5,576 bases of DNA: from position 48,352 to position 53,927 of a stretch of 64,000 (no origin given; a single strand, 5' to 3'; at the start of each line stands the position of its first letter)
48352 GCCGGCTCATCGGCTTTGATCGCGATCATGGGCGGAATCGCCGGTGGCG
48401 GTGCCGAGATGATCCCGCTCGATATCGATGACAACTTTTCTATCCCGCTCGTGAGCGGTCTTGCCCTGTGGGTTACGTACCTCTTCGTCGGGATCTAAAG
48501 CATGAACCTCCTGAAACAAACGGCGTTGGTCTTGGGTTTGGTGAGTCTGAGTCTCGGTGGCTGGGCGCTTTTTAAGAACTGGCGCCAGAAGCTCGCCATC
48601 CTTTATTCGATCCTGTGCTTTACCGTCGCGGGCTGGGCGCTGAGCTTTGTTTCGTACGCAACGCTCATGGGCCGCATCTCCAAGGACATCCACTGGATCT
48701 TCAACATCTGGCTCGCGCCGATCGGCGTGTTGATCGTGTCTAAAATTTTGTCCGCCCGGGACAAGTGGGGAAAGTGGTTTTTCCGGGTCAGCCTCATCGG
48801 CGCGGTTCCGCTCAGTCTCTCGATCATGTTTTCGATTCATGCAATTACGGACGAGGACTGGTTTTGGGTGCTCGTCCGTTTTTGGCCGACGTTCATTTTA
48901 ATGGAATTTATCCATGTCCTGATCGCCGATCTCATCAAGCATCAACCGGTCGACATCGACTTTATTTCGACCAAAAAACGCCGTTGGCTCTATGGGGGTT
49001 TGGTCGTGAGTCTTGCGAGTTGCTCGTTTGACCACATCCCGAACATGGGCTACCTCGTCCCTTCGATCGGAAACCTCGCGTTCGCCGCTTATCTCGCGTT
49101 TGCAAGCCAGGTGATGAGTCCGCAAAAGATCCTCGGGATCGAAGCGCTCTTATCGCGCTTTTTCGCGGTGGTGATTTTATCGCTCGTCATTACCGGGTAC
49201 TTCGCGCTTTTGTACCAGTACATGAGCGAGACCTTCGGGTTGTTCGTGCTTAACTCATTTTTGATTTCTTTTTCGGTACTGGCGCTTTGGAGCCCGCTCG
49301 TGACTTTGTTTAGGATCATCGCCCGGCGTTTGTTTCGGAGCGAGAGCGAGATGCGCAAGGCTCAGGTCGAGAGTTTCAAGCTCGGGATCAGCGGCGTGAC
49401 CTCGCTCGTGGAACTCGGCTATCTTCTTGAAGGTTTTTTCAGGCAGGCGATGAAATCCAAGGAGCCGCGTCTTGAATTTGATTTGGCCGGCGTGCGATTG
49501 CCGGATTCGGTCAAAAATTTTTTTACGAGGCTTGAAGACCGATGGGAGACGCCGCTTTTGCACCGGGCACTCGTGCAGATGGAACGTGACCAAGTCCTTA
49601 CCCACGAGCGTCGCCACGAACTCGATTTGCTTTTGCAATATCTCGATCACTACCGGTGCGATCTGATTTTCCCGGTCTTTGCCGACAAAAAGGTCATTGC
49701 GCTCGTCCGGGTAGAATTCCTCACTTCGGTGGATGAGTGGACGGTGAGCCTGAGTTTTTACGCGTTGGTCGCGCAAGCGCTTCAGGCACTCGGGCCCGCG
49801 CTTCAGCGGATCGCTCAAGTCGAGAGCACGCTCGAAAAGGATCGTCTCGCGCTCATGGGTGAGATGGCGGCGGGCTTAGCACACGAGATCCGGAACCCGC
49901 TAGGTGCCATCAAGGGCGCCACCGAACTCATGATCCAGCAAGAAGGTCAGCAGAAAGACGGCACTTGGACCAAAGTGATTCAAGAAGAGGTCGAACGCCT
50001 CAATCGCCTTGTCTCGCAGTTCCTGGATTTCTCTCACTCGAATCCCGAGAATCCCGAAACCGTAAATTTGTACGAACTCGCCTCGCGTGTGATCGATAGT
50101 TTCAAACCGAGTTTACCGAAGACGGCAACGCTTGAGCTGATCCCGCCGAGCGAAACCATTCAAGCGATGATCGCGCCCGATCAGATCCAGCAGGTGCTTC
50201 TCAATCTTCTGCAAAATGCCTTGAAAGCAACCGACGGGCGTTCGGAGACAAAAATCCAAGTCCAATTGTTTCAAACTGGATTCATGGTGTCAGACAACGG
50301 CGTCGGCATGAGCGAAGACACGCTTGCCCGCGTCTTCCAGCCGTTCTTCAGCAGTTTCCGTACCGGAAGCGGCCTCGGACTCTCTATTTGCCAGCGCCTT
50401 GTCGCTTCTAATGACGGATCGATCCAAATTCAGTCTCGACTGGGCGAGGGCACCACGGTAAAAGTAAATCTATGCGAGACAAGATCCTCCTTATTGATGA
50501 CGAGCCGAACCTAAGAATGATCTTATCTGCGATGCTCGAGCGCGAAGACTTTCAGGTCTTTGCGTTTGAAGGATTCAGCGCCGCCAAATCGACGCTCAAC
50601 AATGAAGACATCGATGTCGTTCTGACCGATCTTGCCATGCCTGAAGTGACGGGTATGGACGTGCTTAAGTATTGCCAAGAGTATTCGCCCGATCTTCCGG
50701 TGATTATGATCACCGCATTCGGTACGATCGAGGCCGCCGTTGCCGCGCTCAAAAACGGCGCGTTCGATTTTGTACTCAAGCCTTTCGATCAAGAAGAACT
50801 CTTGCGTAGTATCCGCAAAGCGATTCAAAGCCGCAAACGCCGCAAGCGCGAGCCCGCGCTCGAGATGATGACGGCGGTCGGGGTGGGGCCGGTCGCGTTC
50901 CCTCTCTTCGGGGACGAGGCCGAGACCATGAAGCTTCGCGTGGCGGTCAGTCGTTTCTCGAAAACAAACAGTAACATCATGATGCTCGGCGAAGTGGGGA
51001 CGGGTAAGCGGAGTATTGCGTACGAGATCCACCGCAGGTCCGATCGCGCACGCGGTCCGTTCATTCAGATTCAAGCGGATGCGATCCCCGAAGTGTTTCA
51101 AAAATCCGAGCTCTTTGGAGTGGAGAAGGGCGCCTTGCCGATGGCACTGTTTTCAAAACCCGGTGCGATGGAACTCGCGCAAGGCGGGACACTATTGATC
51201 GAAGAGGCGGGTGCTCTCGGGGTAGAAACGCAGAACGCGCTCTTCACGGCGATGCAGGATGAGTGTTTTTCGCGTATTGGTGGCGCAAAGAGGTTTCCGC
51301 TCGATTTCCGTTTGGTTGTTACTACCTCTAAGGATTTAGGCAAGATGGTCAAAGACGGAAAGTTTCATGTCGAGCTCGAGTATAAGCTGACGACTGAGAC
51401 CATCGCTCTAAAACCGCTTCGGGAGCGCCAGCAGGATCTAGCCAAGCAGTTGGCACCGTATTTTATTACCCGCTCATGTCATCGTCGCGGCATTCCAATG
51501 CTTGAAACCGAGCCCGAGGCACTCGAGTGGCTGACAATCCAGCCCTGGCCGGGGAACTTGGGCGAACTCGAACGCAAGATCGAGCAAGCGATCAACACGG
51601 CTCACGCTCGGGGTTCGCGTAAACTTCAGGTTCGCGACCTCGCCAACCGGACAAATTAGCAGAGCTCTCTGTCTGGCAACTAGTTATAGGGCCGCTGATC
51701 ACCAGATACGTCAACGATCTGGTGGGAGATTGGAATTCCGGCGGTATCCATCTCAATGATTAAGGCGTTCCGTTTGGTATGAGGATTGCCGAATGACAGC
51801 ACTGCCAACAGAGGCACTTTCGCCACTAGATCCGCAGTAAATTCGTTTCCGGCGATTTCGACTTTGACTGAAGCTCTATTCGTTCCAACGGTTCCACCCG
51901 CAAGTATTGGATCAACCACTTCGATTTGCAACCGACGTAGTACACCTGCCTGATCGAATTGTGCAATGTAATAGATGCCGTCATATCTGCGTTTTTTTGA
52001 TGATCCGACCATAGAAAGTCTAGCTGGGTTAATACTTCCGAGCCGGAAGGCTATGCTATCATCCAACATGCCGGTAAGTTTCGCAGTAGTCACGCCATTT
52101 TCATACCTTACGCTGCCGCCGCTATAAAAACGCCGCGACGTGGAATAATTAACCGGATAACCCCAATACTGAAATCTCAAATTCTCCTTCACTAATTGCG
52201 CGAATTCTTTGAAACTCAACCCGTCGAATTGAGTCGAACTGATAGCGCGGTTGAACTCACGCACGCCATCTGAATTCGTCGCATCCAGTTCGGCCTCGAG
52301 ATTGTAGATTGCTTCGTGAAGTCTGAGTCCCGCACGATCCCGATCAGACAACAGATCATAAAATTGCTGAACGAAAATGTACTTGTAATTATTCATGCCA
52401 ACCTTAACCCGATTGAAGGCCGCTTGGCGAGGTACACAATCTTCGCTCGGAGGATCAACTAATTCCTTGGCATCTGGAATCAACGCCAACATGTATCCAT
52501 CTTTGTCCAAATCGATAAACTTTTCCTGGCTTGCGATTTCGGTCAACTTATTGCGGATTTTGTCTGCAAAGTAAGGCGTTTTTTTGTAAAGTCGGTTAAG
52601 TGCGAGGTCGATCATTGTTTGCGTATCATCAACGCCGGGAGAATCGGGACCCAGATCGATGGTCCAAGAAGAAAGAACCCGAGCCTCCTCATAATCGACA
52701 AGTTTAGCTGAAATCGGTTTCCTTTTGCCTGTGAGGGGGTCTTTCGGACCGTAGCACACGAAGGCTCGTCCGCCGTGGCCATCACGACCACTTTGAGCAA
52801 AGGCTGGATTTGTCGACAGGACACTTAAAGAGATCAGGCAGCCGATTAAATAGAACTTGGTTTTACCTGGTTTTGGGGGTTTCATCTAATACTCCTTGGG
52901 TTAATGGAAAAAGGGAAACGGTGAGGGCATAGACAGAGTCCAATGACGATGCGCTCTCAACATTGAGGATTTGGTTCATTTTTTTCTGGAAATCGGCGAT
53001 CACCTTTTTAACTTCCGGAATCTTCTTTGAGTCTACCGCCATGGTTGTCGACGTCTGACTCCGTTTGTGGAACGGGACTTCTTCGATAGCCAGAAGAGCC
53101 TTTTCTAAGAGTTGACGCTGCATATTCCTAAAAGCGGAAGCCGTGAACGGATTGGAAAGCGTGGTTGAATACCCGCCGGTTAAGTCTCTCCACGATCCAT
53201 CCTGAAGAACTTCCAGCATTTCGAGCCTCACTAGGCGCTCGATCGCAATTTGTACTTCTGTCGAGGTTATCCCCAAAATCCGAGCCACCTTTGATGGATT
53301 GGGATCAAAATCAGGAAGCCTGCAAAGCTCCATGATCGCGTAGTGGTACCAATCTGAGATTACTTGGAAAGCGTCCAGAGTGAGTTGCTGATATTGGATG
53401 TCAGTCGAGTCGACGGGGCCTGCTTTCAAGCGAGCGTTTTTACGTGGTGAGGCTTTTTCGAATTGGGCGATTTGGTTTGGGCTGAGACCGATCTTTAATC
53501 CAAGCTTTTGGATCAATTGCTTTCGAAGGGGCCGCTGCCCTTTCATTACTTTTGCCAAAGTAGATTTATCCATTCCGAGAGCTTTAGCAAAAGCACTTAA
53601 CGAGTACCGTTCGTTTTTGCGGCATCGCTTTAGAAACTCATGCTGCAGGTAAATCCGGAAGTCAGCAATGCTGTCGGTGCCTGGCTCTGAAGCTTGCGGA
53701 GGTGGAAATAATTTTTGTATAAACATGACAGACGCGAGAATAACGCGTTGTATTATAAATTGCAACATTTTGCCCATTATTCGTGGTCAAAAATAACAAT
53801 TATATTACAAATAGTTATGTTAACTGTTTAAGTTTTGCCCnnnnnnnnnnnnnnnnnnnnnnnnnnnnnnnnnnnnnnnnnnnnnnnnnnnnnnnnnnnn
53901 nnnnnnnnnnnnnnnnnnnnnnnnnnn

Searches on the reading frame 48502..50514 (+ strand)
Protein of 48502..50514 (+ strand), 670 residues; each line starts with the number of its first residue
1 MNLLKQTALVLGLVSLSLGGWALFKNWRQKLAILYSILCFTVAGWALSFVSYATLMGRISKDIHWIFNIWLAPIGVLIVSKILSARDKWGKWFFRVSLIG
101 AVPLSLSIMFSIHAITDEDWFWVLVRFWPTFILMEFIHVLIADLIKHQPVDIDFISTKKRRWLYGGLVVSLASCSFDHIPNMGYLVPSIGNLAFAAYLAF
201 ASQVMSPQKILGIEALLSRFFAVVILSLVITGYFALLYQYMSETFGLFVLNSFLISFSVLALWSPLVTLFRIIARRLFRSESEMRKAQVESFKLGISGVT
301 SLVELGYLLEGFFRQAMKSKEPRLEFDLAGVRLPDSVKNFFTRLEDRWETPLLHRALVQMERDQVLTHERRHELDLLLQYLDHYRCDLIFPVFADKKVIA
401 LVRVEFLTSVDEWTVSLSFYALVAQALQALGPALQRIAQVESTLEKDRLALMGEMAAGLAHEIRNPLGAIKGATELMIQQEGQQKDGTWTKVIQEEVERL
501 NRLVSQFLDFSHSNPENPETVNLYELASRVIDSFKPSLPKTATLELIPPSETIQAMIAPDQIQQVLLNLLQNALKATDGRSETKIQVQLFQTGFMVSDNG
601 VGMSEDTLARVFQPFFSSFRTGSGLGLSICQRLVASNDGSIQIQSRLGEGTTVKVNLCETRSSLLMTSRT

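Call 66: search_protein_families(library=pfam, proteins=[window:48502-50514:+], max_evalue=0.0001)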
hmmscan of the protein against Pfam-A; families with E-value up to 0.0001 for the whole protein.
window:48502-50514:+ (670 aa): 2 families
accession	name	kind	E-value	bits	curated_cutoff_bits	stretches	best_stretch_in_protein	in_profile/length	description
PF02518.31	HATPase_c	-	4.2e-22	79.1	26.4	1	559-658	3-108/111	Histidine kinase-, DNA gyrase B-, and HSP90-like ATPase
PF00512.31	HisKA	-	7.1e-16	58.5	26.9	1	452-513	2-63/66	His Kinase A (phospho-acceptor) domain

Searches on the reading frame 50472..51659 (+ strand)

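Call 66: search_protein_families(library=pfam, proteins=[window:50472-51659:+], max_evalue=0.0001)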
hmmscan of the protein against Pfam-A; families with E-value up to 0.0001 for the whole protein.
window:50472-51659:+ (395 aa): 4 families
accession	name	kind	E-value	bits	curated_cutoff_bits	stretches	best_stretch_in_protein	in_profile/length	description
PF00158.32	Sigma54_activat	-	2.8e-40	138.2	20.2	1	146-311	2-167/168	Sigma-54 interaction domain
PF00072.30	Response_reg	-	1.5e-29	102.8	30.2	1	5-114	1-110/111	Response regulator receiver domain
PF14532.12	Sigma54_activ_2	-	2.8e-11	44.3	25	1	149-316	4-138/138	Sigma-54 interaction domain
PF25601.1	AAA_lid_14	-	8.7e-10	38.7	27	1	317-391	1-71/87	AAA+ ATPase lid domain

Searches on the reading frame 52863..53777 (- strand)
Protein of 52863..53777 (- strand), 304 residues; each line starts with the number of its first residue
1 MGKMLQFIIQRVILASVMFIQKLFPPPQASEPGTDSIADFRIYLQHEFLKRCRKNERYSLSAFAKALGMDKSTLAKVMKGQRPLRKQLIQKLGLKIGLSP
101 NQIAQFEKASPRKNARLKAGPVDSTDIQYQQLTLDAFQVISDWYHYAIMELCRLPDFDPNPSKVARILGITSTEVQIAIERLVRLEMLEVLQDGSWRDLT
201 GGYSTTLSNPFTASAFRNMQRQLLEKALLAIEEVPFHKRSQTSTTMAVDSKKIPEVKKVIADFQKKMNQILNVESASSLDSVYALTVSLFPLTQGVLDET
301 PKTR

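Call 66: search_protein_families(library=pfam, proteins=[window:52863-53777:-], max_evalue=0.0001)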
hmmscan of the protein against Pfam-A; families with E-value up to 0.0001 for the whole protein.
window:52863-53777:- (304 aa): 3 families
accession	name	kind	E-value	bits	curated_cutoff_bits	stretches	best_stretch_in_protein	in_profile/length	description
PF14394.12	DUF4423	-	7.2e-39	133.7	30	1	130-292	8-165/165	Domain of unknown function (DUF4423)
PF01381.28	HTH_3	-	6.9e-08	32.8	23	1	49-92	1-44/55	Helix-turn-helix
PF13560.12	HTH_31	-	1.4e-06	28.9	27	1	48-93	5-51/64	Helix-turn-helix domain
